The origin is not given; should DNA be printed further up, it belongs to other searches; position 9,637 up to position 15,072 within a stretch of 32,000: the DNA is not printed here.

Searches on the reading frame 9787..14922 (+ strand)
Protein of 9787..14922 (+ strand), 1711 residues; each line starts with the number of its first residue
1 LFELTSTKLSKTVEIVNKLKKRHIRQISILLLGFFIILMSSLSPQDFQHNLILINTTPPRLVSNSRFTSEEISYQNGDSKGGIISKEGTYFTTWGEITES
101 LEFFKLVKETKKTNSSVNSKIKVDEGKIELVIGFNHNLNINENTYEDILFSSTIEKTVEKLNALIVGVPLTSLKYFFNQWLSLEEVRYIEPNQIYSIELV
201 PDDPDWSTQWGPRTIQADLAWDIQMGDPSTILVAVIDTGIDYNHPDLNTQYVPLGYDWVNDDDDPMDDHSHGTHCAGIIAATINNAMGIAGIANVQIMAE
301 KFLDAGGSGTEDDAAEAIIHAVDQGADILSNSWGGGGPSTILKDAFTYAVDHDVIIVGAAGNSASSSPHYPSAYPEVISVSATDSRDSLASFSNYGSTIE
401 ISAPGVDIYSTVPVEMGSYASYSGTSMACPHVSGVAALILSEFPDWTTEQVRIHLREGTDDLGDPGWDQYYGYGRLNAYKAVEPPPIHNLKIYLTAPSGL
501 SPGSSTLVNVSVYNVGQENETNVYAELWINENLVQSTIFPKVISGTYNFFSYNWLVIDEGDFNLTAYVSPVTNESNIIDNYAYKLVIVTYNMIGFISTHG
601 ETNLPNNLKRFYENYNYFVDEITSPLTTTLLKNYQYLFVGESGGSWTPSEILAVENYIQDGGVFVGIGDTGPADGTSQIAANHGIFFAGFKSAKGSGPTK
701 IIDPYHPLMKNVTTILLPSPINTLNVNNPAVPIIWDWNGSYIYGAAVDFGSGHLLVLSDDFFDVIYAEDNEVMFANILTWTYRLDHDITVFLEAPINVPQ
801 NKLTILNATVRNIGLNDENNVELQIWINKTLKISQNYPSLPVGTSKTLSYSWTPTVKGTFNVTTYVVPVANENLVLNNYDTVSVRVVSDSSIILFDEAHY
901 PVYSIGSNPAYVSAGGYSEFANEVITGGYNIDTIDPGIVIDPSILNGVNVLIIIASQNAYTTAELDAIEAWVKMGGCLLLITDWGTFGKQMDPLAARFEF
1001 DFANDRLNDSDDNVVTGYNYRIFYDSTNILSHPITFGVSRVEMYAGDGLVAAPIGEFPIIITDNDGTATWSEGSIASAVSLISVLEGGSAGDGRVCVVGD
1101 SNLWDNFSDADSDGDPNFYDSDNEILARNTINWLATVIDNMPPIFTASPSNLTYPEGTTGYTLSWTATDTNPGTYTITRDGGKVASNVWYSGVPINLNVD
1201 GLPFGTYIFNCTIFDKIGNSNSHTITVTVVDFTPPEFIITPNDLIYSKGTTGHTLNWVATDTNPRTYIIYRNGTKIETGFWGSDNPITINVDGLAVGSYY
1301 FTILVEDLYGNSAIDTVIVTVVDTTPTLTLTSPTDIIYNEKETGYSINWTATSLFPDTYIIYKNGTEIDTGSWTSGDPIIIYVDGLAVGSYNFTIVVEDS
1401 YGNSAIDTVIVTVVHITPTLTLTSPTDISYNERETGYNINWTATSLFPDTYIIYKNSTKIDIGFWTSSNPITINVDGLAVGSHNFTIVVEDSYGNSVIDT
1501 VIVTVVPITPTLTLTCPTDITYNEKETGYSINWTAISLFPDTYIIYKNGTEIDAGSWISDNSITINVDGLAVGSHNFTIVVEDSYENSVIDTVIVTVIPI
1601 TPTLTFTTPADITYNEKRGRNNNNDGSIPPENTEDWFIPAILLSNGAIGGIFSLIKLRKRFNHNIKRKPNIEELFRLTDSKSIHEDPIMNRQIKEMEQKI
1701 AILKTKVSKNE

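Call 13: search_protein_families(library=pfam, proteins=[window:9787-14922:+], max_evalue=0.01)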
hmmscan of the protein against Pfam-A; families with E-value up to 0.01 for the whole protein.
window:9787-14922:+ (1711 aa): 11 families
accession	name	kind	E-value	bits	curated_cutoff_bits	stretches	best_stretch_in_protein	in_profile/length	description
PF00082.27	Peptidase_S8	-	4.5e-63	213.7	21.8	1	230-474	3-288/288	Subtilase family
PF22352.2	K319L-like_PKD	-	7e-13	48.8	27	0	1283-1321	46-84/84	K319L-like, PKD domain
PF07705.17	CARDB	-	9.7e-13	48.6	22.7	2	793-867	10-84/101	CARDB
PF09822.16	ABC_transp_aux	-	1.3e-09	38.2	34.7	1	920-985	21-83/288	ABC-type uncharacterized transport system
PF17166.9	DUF5126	-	2.4e-08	34.3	27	0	1463-1508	52-96/104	Domain of unknown function (DUF5126)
PF14258.12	DUF4350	-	1.2e-06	29.4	30.4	1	947-1106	37-165/181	Domain of unknown function (DUF4350)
PF22794.1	jr-ZPR1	-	1e-05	25.9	27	0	1475-1500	73-98/125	ZPR1 jelly-roll domain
PF23355.1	IFT52_GIFT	-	3.1e-05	23.6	27.2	0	941-983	39-81/246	IFT52 GIFT domain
PF23090.1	MBTPS1_4th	-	0.00031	20.7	27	0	599-663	40-103/275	MBTPS1, fourth GATase-like domain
PF19077.6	Big_13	-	0.0023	18.8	27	0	1337-1412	23-99/102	Bacterial Ig-like domain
PF18675.7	HepII_C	-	0.0089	16.4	26.1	0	1162-1192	40-70/88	Heparinase II C-terminal domain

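Call 64: find_homologous_proteins(query=window:9787-14922:+, region=1-520, max_evalue=1e-60)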
Query window:9787-14922:+, residues 1-520 (520 aa): 1089 proteins with E <= 1e-60 among 8000 candidates; the best 120 are listed. Only proteins of 941 to 2995 residues were searched: fused or split forms outside these lengths cannot appear, so this answer is no evidence that the protein stands alone or is whole; lengths 'longer' or 'shorter' looks for them.
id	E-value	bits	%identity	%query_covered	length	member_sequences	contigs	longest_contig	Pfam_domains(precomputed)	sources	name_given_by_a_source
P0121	0.0e+0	1173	100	100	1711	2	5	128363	PF22352.3,PF17166.10,PF14258.13,PF07705.18,PF22794.2,PF00082.28,PF09822.17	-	-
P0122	9.3e-250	848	75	97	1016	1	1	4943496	PF14258.13,PF07705.18,PF23090.2,PF00082.28,PF09822.17,PF23355.2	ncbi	ncbi:MAG: S8 family serine peptidase, partial [Candidatus Heimdallarchaeota archaeon]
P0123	3.5e-212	724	66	93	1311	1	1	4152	PF22352.3,PF14258.13,PF07705.18,PF00082.28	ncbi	ncbi:MAG: DUF4350 domain-containing protein, partial [Candidatus Hodarchaeota archaeon]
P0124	3.0e-198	678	64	94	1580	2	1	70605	PF22352.3,PF14258.13,PF07705.18,PF00082.28,PF23355.2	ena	-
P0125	1.1e-196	673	64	89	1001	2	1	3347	PF07705.18,PF00082.28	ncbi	ncbi:MAG: S8 family serine peptidase, partial [Candidatus Hodarchaeales archaeon]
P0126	3.9e-188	644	65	87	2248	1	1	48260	PF00207.29,PF07705.18,PF23090.2,PF00082.28,PF09822.17,PF23355.2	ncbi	ncbi:MAG: S8 family serine peptidase, partial [Candidatus Hodarchaeales archaeon]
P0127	4.1e-187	641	67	83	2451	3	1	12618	PF14258.13,PF07705.18,PF00082.28,PF09822.17,PF23355.2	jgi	-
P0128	5.1e-169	581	39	67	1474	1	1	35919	PF22148.2,PF00082.28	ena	-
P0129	4.7e-167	575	41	67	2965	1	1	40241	PF17802.8,PF23193.2,PF00775.28,PF13620.13,PF17210.10,PF00082.28,PF13715.13,PF22148.2,PF20773.6,PF24025.2,PF18278.8,PF09430.17,PF22904.4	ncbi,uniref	ncbi:S8 family serine peptidase, partial [Okeania sp. SIO3B5]|uniref:S8 family serine peptidase n=1 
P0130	4.9e-164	565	39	67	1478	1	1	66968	PF22148.2,PF00082.28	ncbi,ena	-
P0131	5.3e-163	562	60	82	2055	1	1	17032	PF00207.29,PF14258.13,PF07705.18,PF00082.28,PF09822.17,PF23355.2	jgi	-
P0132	5.1e-162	558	39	67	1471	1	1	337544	PF22148.2,PF00082.28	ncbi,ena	-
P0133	2.8e-154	533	50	98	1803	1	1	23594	PF00207.29,PF07705.18,PF00082.28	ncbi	ncbi:MAG: S8 family serine peptidase [Candidatus Odinarchaeota archaeon]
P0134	4.6e-154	532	58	82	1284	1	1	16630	PF07705.18,PF00082.28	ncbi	-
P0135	8.4e-154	531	59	78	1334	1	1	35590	PF28202.1,PF17957.8,PF07705.18,PF00082.28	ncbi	ncbi:MAG: S8 family serine peptidase, partial [Promethearchaeota archaeon]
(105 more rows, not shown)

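Call 65: find_encoding_contigs(protein=P0124, flank=6000, max_places=2)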
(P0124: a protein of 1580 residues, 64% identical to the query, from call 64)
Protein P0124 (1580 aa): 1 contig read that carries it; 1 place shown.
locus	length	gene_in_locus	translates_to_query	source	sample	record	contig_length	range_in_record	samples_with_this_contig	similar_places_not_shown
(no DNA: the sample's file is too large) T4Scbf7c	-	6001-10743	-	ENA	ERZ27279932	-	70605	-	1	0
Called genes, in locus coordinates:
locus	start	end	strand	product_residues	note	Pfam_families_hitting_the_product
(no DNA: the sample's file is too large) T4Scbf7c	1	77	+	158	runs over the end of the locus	PF01475:FUR (faint)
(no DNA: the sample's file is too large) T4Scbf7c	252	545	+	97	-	PF01978:TrmB (weak)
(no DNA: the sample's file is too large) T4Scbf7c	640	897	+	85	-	-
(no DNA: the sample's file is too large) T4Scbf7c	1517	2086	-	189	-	-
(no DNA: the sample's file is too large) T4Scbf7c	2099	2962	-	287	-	-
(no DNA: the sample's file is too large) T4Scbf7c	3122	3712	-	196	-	-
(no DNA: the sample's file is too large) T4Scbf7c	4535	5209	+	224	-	PF01978:TrmB (weak)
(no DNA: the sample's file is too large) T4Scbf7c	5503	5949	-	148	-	-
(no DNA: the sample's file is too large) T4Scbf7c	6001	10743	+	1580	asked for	PF22352:K319L-like_PKD (faint), PF00082:Peptidase_S8, PF23355:IFT52_GIFT (faint), PF07705:CARDB (weak), PF14258:DUF4350 (weak)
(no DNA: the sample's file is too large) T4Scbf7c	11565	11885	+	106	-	PF20586:DUF6788 (faint)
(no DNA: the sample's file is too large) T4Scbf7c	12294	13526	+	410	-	PF13191:AAA_16, PF13401:AAA_22, PF00004:AAA (weak), PF22606:Cdc6-ORC-like_ATPase_lid, PF22703:Cdc6_lid, PF09079:WHD_Cdc6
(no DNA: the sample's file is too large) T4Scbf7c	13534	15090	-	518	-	PF00149:Metallophos, PF04042:DNA_pol_E_B, PF12850:Metallophos_2 (weak)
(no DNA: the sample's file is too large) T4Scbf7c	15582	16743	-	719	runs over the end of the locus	PF02516:STT3, PF13231:PMT_2 (weak), PF21436:STT3-PglB_core (weak)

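Call 66: find_encoding_contigs(protein=P0126, flank=6000, max_places=2)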
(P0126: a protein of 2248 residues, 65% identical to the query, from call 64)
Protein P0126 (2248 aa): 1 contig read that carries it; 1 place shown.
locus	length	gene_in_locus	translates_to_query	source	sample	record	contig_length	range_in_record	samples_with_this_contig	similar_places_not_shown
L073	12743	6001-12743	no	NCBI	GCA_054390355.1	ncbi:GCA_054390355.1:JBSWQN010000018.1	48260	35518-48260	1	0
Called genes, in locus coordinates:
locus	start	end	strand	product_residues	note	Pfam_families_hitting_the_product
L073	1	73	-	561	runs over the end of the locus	PF01921:tRNA-synt_1f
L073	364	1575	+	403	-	PF00483:NTP_transferase, PF12804:NTP_transf_3, PF25084:LbH_EIF2B, PF00132:Hexapep (weak), PF25087:GMPPB_C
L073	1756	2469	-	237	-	-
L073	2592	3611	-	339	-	PF14520:HHH_5, PF00154:RecA_N, PF08423:Rad51, PF13481:AAA_25 (weak), PF06745:ATPase (faint)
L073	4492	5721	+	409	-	PF22606:Cdc6-ORC-like_ATPase_lid (faint), PF13191:AAA_16 (weak), PF24883:NPHP3_N (faint), PF00004:AAA (weak), PF05729:NACHT (weak), PF13401:AAA_22, PF22703:Cdc6_lid, PF09079:WHD_Cdc6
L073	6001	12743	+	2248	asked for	PF00082:Peptidase_S8, PF00207:A2M (faint), PF09822:ABC_transp_aux (faint), PF23090:MBTPS1_4th (faint), PF23355:IFT52_GIFT (faint), PF07705:CARDB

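Call 67: find_encoding_contigs(protein=P0127, flank=6000, max_places=2)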
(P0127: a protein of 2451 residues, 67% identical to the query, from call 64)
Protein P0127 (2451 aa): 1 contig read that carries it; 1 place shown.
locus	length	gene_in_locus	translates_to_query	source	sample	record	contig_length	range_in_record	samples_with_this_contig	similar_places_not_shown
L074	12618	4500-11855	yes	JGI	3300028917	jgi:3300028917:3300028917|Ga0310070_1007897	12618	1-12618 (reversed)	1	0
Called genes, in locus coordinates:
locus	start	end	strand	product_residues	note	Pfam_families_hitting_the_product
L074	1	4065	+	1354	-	?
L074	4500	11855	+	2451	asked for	PF00082:Peptidase_S8, PF09822:ABC_transp_aux (faint), PF23355:IFT52_GIFT (faint), PF14258:DUF4350 (faint), PF07705:CARDB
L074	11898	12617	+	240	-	?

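Call 68: find_encoding_contigs(protein=P0131, flank=6000, max_places=2)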
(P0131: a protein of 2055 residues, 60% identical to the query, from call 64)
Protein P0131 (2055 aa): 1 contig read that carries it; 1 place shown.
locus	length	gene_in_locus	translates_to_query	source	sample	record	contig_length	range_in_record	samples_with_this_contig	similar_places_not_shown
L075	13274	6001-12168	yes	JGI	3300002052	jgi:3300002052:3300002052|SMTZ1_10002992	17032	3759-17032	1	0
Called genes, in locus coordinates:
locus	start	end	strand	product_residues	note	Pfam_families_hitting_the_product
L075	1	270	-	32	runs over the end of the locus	-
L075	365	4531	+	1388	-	PF22680:Glyco_hydro_123_N_2, PF13320:GH123_cat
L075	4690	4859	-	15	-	-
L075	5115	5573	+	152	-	PF00258:Flavodoxin_1, PF12641:Flavodoxin_3 (weak), PF12724:Flavodoxin_5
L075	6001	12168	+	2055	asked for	PF00082:Peptidase_S8, PF00207:A2M (faint), PF07705:CARDB, PF09822:ABC_transp_aux (faint), PF14258:DUF4350, PF23355:IFT52_GIFT (faint), PF07705:CARDB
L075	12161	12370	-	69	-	-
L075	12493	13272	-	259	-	?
